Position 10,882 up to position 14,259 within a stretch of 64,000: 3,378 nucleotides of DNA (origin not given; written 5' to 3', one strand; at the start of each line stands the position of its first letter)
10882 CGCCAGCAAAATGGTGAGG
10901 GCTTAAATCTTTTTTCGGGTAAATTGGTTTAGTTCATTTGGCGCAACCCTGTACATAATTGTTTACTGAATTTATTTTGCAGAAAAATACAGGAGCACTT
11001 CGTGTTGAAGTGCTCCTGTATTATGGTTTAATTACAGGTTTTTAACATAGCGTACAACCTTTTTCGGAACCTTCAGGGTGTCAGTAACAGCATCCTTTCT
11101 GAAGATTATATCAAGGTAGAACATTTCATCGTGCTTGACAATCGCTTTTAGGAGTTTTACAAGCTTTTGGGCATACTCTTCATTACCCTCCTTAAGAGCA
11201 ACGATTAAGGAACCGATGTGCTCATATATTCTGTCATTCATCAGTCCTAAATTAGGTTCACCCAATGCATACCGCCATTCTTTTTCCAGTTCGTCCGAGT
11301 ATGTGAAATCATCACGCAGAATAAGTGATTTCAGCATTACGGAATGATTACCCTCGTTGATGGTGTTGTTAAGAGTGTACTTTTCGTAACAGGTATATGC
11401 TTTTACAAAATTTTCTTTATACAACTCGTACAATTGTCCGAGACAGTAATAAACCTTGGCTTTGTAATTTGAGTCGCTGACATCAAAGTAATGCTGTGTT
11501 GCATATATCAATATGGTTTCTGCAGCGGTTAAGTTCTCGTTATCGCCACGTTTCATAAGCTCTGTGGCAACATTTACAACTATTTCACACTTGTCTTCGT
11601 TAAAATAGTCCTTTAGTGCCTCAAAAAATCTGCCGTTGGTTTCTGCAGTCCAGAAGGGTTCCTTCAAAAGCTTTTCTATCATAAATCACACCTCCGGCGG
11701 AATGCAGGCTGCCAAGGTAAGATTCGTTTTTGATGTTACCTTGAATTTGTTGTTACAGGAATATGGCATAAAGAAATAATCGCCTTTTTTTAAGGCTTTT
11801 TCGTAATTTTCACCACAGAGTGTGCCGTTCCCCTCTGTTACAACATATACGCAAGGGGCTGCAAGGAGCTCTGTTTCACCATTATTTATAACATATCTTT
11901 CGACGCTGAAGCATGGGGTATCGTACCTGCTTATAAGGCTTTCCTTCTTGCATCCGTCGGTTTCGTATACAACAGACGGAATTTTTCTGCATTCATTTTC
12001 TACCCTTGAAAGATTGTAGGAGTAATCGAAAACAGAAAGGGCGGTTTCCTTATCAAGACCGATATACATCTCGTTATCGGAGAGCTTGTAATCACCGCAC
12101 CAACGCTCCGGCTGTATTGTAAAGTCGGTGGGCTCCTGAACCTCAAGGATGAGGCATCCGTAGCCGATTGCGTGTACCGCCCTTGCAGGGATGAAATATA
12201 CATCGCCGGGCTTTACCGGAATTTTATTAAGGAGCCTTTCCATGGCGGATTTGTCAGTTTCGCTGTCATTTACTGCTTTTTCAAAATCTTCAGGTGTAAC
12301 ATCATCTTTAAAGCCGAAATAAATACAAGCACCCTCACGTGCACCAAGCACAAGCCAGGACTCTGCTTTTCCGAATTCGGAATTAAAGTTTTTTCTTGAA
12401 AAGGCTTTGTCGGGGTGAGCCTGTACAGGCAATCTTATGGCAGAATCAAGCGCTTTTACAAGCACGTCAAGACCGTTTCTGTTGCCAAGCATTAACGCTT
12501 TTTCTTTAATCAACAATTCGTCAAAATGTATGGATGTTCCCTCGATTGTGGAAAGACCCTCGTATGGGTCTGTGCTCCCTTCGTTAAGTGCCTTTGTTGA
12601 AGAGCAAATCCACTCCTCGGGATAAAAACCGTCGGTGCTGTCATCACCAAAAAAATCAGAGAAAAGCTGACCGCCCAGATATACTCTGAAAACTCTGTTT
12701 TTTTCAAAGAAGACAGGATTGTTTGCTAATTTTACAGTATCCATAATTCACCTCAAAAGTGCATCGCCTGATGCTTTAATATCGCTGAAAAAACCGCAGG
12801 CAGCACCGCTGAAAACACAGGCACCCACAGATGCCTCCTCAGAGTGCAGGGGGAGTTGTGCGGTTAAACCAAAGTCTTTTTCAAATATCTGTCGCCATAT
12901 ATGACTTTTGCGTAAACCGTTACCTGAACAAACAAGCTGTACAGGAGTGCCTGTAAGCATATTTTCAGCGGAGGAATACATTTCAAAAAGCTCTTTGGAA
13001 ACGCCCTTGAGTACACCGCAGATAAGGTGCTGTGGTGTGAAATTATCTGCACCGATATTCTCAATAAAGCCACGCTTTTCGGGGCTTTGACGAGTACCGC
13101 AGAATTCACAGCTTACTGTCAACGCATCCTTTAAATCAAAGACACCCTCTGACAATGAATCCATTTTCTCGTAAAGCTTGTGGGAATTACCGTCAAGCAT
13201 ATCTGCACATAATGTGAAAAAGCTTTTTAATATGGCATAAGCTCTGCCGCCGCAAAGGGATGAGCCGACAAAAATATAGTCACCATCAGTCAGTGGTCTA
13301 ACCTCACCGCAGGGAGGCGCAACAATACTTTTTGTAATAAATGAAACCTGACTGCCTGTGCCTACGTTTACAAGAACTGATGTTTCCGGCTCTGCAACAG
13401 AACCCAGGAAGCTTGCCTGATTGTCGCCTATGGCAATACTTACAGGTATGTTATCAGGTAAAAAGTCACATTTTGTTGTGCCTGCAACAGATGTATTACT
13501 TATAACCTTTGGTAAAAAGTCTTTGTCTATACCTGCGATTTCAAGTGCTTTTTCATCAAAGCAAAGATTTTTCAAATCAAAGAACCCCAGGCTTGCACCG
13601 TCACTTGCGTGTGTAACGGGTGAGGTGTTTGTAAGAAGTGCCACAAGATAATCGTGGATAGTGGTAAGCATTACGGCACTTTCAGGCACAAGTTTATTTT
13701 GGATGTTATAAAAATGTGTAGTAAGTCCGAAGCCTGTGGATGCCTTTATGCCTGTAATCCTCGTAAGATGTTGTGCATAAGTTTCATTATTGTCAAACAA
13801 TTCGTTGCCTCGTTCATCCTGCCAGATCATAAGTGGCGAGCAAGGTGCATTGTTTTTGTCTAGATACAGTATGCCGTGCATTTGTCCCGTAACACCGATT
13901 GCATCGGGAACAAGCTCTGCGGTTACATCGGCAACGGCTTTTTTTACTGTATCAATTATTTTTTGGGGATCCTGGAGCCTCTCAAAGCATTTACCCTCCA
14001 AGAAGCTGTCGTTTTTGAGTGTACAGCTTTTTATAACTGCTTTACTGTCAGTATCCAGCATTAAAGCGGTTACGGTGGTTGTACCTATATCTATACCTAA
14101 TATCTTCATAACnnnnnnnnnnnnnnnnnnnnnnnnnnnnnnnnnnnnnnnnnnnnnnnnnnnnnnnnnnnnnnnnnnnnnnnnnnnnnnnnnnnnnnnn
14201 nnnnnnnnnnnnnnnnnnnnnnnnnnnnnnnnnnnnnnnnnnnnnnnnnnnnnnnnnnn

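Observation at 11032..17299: Uncharacterised glycyl-radical sugar-catabolic operon: activase, GRE eliminase, FGGY kinase, PMI-like isomerase, unknown protein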

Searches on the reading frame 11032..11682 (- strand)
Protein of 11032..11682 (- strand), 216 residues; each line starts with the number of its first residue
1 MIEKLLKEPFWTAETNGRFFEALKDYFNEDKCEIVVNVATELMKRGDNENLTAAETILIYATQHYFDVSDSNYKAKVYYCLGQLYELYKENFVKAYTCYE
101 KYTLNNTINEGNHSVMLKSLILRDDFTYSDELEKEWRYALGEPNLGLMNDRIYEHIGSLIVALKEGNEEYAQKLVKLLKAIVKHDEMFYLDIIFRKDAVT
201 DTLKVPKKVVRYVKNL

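Call 5: search_protein_families(library=pfam, proteins=[window:11032-11682:-], max_evalue=0.01)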
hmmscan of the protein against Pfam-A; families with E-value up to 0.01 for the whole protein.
window:11032-11682:- (216 aa): 0 families

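Call 6: search_protein_families(library=ncbifam, proteins=[window:11032-11682:-], max_evalue=0.01)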
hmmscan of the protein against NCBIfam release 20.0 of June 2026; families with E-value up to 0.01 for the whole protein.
window:11032-11682:- (216 aa): 2 families
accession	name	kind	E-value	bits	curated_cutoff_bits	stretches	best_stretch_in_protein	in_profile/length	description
NF046077.1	LPS_M949_RS01915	subfamily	0.0035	17.3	60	1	22-108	50-136/154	M949_RS01915 family surface polysaccharide biosynthesis protein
TIGR04474.1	tcm_partner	subfamily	0.0083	16.1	53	0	20-113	144-240/263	three-Cys-motif partner protein TcmP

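Call 27: find_homologous_proteins(query=window:11032-11682:-, max_evalue=0.001)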
Query window:11032-11682:- (216 aa): 181 proteins with E <= 0.001 among 372 candidates; the best 120 are listed.
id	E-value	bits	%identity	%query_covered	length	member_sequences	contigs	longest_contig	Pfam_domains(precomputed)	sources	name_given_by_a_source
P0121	6.3e-139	478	100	100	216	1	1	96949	-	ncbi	-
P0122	2.8e-119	414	86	100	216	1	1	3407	-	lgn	-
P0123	3.5e-113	394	83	100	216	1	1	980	-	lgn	-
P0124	1.2e-108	380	78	100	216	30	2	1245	-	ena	-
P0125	2.8e-106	372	76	100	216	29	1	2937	-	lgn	-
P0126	2.3e-90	320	67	100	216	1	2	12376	-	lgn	-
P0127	1.1e-87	311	67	100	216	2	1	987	-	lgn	-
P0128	7.5e-87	308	66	100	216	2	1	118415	-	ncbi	-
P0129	2.1e-86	307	66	100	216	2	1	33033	-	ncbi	-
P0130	9.7e-85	301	64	100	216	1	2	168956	-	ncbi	-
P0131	9.6e-84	298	65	100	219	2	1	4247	-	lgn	-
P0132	5.0e-83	296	62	100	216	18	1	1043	-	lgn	-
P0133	4.4e-81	290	63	100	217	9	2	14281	-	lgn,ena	-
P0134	1.4e-80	288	63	100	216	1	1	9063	-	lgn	-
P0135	3.0e-79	284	60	100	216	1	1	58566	-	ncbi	-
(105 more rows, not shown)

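Call 38: predict_structure(alignment_id=A1)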
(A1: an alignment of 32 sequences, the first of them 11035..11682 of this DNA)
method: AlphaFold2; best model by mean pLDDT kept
length: 216 residues; sequences in the alignment: 32
mean_pLDDT: 89.0   pTM: 0.84
mean pLDDT of the five models: 89.0, 88.5, 88.4, 87.9, 87.8
residues with pLDDT >= 90: 163; 70-90: 30; 50-70: 13; < 50: 10
segments of 3 or more residues with pLDDT < 50: 191-199
pLDDT, mean of each block of 10 residues (from residue 1): 88 95 96 97 93 98 96 96 95 97 89 91 97 94 65 93 96 94 69 45 82 93
secondary structure, 60 per line:
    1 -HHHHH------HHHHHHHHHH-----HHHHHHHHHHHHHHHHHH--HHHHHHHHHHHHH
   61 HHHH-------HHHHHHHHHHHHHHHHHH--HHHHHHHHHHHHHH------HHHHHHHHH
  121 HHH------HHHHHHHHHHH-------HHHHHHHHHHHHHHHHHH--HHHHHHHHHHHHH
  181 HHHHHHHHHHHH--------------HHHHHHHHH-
elements in order: H2-6 H13-22 H28-45 H48-64 H72-89 H92-105 H112-123 H130-140 H148-165 H168-192 H207-215

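Call 43: fold_search(model_id=the predicted structure, library=pdb)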
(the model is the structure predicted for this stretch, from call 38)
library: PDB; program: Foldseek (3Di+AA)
matches with E <= 10: 943; with E <= 0.001: 0
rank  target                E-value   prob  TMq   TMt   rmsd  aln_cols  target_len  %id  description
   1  7l7i_C                2.6e-02  1.00  0.49  0.28   4.6       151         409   16  Cryo-EM structure of Hsp90:FKBP51:p23 closed-state complex (released 2021-08-25)
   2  9hvq_Q                3.0e-02  1.00  0.46  0.14  10.0       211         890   12  Structure of the transcribing Pol II-DSIF-PAF-SPT6-RECQL5 complex (released 2025-07-16)
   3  7v6q_H                4.2e-02  1.00  0.46  0.50   8.7       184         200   15  Crystal structure of sNASP-ASF1A-H3.1-H4 complex (released 2021-12-29)
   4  5omp                  4.4e-02  1.00  0.46  0.27  10.9       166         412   16  Human FKBP5 protein (released 2017-11-08)
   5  6hft                  4.8e-02  1.00  0.50  0.36  15.8       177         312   12  Hsp90 co-chaperone Cns1 from Saccharomyces cerevisiae (delta69) (released 2019-03-27)
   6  1p5q_A                5.8e-02  1.00  0.48  0.38  11.3       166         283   14  Crystal Structure of FKBP52 C-terminal Domain (released 2004-06-22)
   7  4jhr_A                6.7e-02  1.00  0.48  0.38   8.9       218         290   16  An auto-inhibited conformation of LGN reveals a distinct interaction mode between GoLoco motifs and TPR motifs (released 2013-06-05)
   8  6v8e_B                7.1e-02  1.00  0.44  0.75   3.0       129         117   18  Computationally designed C3-symmetric homotrimer from TPR repeat protein (released 2020-08-12)
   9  4jhr_B                7.1e-02  0.99  0.48  0.38   8.9       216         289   16  An auto-inhibited conformation of LGN reveals a distinct interaction mode between GoLoco motifs and TPR motifs (released 2013-06-05)
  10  8j07_d4               7.1e-02  0.98  0.39  0.28  10.4       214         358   14  96nm repeat of human respiratory doublet microtubule and associated axonemal complexes (released 2023-07-26)
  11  2xev_C                7.7e-02  1.00  0.42  0.68   4.5       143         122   15  Crystal structure of the TPR domain of Xanthomonas campestris ybgF (released 2010-09-15)
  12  3sf4_B                7.7e-02  1.00  0.50  0.33  10.1       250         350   11  Crystal structure of the complex between the conserved cell polarity proteins Inscuteable and LGN (released 2011-11-23)
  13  5a7d_H                8.1e-02  1.00  0.41  0.27  12.1       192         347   15  Tetrameric assembly of LGN with Inscuteable (released 2016-08-03)
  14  2j9q_B                8.1e-02  0.99  0.41  0.34  11.9       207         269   14  A novel conformation for the TPR domain of pex5p (released 2007-04-17)
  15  9ijj_l                8.5e-02  1.00  0.46  0.14   9.3       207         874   14  In situ structure of the central apparatus in mouse sperm axoneme. (released 2025-06-04)
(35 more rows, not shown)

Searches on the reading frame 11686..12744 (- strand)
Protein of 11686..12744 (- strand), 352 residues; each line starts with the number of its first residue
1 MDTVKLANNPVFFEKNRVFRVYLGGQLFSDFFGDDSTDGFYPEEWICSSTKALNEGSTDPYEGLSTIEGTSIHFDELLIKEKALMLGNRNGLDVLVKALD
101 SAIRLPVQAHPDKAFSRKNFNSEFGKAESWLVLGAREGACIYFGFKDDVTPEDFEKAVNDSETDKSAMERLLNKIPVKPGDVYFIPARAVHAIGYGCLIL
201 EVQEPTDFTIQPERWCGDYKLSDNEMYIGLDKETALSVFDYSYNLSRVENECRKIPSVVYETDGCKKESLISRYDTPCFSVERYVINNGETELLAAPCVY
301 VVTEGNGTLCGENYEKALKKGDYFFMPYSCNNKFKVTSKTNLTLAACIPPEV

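Call 5: search_protein_families(library=pfam, proteins=[window:11686-12744:-], max_evalue=0.01)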
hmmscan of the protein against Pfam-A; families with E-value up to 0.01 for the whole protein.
window:11686-12744:- (352 aa): 2 families
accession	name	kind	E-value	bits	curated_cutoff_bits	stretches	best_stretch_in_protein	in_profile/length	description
PF21621.3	MPI_cupin_dom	-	1.7e-06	28.3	27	1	279-342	11-74/79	Mannose-6-phosphate isomerase, cupin domain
PF07883.17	Cupin_2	-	5.5e-06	26.4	27.2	0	300-341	22-63/70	Cupin domain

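Call 6: search_protein_families(library=ncbifam, proteins=[window:11686-12744:-], max_evalue=0.01)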
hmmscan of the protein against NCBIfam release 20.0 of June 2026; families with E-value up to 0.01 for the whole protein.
window:11686-12744:- (352 aa): 1 family
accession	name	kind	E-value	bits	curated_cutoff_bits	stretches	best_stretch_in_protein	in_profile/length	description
TIGR00218.1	manA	equivalog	1.6e-21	76.9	116.2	2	167-339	201-352/359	mannose-6-phosphate isomerase, class I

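Call 8: search_solved_structures(query=window:11686-12744:-, max_evalue=0.01, show_alignments=2)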
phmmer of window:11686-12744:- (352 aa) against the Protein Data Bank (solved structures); distinct sequences matched with E-value up to 0.01: 2.
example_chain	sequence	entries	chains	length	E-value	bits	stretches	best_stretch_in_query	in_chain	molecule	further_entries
1qwr_A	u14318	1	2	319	1.5e-20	76.6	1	9-330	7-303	Mannose-6-phosphate isomerase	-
1zx5_A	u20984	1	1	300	2e-08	36.8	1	62-205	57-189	mannosephosphate isomerase, putative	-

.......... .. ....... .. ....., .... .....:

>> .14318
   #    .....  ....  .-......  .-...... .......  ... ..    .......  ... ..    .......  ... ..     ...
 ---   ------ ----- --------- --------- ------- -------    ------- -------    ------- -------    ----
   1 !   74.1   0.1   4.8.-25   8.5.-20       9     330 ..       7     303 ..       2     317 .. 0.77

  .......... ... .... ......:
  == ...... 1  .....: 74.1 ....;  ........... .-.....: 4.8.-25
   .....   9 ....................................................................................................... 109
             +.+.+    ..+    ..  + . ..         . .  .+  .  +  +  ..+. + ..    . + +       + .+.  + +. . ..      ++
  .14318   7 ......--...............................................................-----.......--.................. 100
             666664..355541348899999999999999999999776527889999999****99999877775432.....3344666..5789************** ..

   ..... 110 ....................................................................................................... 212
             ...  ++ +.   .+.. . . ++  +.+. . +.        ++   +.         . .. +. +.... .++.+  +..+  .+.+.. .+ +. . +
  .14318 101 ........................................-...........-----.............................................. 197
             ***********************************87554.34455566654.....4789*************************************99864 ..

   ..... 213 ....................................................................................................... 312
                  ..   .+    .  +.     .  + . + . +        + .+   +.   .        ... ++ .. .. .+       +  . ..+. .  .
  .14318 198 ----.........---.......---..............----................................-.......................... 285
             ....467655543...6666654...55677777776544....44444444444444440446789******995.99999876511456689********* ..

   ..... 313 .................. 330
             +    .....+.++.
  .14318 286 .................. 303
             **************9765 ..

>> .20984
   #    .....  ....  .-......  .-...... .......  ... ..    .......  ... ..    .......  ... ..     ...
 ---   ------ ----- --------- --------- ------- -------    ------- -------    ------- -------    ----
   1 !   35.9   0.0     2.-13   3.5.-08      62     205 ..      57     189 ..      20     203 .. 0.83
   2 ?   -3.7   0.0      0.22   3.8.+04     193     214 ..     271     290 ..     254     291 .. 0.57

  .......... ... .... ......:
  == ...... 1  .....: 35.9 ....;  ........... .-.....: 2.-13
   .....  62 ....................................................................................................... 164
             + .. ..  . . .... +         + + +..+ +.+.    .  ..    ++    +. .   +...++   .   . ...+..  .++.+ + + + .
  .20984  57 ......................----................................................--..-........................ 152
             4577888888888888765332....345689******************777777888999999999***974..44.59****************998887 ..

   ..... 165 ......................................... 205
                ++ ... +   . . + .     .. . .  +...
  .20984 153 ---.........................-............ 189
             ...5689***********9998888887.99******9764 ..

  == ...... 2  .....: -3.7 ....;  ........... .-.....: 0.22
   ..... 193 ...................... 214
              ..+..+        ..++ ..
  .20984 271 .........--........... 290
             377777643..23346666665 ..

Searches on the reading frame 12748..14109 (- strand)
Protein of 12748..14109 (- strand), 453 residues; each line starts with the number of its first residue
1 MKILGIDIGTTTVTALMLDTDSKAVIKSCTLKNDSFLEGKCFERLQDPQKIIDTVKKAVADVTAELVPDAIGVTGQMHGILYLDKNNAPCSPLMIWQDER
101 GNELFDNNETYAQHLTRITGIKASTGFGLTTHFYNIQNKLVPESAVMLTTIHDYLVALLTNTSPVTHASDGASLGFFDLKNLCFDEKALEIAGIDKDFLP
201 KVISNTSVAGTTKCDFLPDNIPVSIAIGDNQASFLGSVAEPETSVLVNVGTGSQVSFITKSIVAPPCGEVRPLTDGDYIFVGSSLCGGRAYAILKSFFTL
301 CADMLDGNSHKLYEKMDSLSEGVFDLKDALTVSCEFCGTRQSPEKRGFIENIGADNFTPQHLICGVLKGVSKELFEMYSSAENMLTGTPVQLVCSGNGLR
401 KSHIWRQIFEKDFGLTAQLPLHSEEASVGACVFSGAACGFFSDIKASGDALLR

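Call 5: search_protein_families(library=pfam, proteins=[window:12748-14109:-], max_evalue=0.01)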
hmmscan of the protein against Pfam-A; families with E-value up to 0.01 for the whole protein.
window:12748-14109:- (453 aa): 1 family
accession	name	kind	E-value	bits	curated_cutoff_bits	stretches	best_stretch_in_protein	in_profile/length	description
PF00370.27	FGGY_N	-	3.8e-33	115.5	28.8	1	3-236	2-245/245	FGGY family of carbohydrate kinases, N-terminal domain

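Call 6: search_protein_families(library=ncbifam, proteins=[window:12748-14109:-], max_evalue=0.01)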
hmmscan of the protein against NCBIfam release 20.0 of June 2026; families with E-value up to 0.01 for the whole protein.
window:12748-14109:- (453 aa): 9 families
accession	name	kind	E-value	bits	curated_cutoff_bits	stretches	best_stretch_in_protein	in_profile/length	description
TIGR01312.1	XylB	equivalog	2.9e-39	135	380.25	1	4-441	1-442/481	xylulokinase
TIGR01311.1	glycerol_kin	equivalog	1.6e-26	92.7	590.35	1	3-441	3-453/496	glycerol kinase GlpK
TIGR01314.1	gntK_FGGY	equivalog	2.8e-26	92.1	648.55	1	3-446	2-458/505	gluconokinase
NF000756.0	PRK00047.1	subfamily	4.6e-21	74.7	498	1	3-254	7-271/502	glycerol kinase GlpK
NF011601.0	PRK15027.1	equivalog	1.1e-11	43.9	912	1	4-252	3-256/484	xylulokinase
TIGR02628.1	fuculo_kin_coli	equivalog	5.4e-11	42.1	470.9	2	4-247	4-257/465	L-fuculokinase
NF008187.0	PRK10939.1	equivalog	6.1e-11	41.6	528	2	3-252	6-267/521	autoinducer-2 kinase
TIGR02627.1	rhamnulo_kin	equivalog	0.00041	19.1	527.95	1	66-257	66-259/454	rhamnulokinase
NF003154.0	PRK04123.1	equivalog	0.0058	15.4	428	0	387-450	440-504/554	ribulokinase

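Call 9: search_solved_structures(query=window:12748-14109:-, max_evalue=0.001)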
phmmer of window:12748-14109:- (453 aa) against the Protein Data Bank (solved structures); distinct sequences matched with E-value up to 0.001: 31.
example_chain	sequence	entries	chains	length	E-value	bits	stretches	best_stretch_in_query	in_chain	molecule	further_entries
3gbt_A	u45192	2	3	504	9.5e-19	70.7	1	3-261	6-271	Gluconate kinase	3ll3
2zf5_O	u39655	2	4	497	6.3e-18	68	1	3-263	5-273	Glycerol kinase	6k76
6k78_B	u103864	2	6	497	6.4e-18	68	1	3-263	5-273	Glycerol kinase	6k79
6k78_A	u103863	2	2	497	6.6e-18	67.9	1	3-263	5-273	Glycerol kinase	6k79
3h45_X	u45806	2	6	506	2.9e-16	62.5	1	3-444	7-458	Glycerol kinase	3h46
1xup_O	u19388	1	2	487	6.3e-16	61.4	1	3-444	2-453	Glycerol kinase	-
1r59_O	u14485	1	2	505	6.3e-16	61.4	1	3-444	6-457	Glycerol kinase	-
3d7e_O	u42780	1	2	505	8.2e-16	61.1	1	3-444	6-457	Glycerol kinase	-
3h3n_X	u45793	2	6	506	8.4e-16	61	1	3-444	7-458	Glycerol kinase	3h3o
3flc_O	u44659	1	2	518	9.2e-16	60.9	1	3-444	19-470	Glycerol kinase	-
6ude_A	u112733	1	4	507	3.4e-15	59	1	3-444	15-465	Glycerol kinase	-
2w41_A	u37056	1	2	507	5.5e-15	58.3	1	53-442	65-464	GLYCEROL KINASE, PUTATIVE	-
2w40_A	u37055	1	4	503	5.9e-15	58.2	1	52-442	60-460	GLYCEROL KINASE, PUTATIVE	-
2dpn_A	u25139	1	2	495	2.6e-12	49.5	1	4-444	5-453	Glycerol kinase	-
3ezw_A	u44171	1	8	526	2.8e-12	49.4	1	3-444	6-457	Glycerol kinase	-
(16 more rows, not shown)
